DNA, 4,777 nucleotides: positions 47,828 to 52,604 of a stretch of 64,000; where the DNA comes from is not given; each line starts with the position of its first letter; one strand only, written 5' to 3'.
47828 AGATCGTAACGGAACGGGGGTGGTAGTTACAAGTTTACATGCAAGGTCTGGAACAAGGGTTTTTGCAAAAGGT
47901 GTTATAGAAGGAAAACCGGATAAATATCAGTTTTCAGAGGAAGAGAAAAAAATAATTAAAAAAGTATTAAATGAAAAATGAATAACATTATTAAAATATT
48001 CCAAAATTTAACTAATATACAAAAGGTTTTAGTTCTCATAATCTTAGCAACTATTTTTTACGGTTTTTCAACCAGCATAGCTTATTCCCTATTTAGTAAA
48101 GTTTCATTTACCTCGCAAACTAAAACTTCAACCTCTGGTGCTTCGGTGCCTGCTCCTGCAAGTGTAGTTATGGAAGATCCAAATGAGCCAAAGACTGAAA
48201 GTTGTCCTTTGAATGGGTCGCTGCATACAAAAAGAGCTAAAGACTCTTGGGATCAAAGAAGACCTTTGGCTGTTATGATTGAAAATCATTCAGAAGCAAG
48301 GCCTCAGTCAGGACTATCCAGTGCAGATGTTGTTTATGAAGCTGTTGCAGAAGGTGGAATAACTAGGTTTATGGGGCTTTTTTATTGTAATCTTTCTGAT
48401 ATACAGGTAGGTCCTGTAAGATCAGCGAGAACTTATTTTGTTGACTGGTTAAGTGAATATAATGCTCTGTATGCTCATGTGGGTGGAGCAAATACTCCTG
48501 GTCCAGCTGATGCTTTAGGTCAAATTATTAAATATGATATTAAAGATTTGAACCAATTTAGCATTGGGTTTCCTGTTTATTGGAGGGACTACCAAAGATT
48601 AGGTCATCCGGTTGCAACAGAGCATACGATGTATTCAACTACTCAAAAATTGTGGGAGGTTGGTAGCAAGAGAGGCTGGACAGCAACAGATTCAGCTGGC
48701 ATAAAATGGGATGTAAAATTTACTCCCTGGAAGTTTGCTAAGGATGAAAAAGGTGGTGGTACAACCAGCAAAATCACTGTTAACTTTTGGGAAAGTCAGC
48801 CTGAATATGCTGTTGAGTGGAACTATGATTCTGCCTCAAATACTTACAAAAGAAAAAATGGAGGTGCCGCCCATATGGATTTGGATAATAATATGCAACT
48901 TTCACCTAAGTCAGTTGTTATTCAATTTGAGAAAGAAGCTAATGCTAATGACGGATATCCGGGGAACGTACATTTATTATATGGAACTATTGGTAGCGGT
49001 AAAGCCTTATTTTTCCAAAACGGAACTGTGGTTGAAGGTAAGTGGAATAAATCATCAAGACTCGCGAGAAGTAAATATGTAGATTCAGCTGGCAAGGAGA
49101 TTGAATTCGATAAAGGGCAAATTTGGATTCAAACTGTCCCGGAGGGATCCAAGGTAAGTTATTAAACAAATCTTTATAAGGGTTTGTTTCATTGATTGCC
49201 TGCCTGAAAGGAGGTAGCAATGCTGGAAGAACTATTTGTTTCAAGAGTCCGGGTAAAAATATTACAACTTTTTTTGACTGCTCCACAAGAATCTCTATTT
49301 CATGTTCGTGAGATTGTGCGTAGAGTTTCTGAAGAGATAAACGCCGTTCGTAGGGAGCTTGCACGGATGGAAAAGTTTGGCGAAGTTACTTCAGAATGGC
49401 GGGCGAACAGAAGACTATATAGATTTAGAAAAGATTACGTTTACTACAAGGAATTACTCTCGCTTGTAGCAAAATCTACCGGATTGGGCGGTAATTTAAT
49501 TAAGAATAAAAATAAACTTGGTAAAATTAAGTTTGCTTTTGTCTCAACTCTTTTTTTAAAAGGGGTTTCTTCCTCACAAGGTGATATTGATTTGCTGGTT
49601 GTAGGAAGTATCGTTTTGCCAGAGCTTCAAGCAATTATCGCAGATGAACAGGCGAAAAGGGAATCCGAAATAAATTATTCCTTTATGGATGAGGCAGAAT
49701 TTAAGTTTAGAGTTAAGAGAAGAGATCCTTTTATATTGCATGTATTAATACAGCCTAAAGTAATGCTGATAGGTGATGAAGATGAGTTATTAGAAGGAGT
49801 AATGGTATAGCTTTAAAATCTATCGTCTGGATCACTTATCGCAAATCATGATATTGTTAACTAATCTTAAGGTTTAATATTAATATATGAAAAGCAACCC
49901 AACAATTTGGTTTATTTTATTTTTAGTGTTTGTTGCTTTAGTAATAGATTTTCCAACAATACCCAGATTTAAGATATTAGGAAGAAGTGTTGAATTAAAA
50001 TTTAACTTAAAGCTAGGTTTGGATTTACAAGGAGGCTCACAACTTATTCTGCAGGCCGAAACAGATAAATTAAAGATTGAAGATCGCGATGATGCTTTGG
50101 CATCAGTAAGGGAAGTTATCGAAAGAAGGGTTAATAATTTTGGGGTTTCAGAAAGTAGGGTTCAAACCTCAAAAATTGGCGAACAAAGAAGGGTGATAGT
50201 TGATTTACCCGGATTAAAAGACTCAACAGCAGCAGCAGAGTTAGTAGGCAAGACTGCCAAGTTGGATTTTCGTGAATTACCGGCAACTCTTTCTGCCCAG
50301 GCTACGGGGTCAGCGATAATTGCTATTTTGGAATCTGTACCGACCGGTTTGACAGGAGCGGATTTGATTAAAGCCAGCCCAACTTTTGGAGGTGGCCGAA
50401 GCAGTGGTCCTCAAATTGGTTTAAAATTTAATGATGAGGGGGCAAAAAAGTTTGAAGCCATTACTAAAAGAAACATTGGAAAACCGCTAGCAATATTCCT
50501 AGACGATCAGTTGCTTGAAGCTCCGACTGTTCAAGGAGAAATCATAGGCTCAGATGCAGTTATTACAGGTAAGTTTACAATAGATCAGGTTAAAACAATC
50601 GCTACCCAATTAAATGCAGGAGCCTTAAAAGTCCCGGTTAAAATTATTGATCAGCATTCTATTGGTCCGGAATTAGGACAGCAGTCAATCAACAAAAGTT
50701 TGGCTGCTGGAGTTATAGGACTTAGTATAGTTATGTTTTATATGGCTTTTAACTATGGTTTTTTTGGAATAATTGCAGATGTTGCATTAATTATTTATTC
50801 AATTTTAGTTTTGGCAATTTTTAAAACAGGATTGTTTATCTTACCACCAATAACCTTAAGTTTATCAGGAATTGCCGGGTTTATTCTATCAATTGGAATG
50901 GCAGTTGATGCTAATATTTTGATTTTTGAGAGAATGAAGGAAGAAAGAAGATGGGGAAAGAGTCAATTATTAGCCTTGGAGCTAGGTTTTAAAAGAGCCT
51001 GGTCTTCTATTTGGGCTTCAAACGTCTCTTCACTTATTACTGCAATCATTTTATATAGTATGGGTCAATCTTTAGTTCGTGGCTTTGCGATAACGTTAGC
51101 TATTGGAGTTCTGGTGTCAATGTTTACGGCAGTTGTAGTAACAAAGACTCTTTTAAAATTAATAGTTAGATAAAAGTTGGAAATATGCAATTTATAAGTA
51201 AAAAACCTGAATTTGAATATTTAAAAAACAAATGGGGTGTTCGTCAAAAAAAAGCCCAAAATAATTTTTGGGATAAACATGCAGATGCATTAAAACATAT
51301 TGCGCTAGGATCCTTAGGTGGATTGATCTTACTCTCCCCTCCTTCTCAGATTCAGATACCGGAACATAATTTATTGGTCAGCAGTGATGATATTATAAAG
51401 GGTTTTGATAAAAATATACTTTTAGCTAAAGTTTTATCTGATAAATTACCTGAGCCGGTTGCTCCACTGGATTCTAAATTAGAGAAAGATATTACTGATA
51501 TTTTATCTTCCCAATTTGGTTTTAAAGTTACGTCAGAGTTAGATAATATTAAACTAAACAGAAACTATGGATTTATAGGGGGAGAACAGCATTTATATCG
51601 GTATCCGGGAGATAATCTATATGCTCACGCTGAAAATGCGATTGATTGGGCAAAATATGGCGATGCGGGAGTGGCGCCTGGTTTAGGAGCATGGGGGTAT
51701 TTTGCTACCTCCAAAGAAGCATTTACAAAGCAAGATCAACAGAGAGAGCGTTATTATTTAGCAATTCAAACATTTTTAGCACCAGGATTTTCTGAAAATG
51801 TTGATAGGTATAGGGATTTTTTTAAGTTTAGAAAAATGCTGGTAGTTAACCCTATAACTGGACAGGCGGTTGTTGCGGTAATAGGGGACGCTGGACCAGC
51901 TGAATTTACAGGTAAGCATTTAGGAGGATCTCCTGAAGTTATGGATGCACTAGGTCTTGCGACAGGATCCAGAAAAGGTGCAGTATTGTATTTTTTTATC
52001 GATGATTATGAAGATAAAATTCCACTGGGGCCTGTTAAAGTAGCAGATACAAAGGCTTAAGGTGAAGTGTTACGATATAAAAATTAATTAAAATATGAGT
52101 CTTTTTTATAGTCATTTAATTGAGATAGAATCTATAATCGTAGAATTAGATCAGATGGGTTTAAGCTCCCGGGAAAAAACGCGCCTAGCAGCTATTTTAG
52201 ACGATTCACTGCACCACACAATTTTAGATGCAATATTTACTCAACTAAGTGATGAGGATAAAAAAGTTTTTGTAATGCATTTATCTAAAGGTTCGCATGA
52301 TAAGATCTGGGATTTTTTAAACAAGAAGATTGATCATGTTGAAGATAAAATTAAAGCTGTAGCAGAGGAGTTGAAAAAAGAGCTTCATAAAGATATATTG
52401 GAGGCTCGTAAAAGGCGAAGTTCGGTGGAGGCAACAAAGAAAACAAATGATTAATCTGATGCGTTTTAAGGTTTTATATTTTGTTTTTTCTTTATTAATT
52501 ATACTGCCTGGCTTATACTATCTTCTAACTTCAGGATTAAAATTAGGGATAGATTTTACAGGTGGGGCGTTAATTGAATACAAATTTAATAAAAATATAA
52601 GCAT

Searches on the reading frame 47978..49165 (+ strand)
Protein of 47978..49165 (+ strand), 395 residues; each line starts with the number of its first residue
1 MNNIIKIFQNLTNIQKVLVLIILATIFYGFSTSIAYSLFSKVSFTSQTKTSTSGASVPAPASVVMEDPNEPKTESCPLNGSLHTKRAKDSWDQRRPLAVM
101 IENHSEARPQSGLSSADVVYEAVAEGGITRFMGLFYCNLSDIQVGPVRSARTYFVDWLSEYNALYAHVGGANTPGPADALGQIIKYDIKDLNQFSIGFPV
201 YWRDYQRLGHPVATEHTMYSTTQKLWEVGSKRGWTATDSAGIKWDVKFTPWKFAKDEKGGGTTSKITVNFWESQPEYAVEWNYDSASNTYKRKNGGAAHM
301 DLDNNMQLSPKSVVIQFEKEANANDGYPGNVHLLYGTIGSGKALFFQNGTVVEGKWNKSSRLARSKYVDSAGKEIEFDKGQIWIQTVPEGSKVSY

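Call 30: search_protein_families(library=pfam, proteins=[window:47978-49165:+], max_evalue=0.001)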
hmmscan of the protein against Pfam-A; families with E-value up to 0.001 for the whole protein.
window:47978-49165:+ (395 aa): 2 families
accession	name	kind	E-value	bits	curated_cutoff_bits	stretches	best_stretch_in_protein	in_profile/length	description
PF11258.13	DUF3048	-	1.5e-39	135.9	25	1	89-234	9-147/148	Protein of unknown function (DUF3048) N-terminal domain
PF17479.7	DUF3048_C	-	2.3e-25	89.6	25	1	267-384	2-114/114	Protein of unknown function (DUF3048) C-terminal domain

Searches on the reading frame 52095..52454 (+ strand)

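Call 12: search_protein_families(library=pfam, proteins=[window:52095-52454:+], max_evalue=0.01)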
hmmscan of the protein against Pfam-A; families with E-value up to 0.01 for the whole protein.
window:52095-52454:+ (119 aa): 1 family
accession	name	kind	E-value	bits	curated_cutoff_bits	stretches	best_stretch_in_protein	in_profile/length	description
PF22749.2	Arb2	-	0.0041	16.9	26.8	1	41-91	180-227/260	Arb2 domain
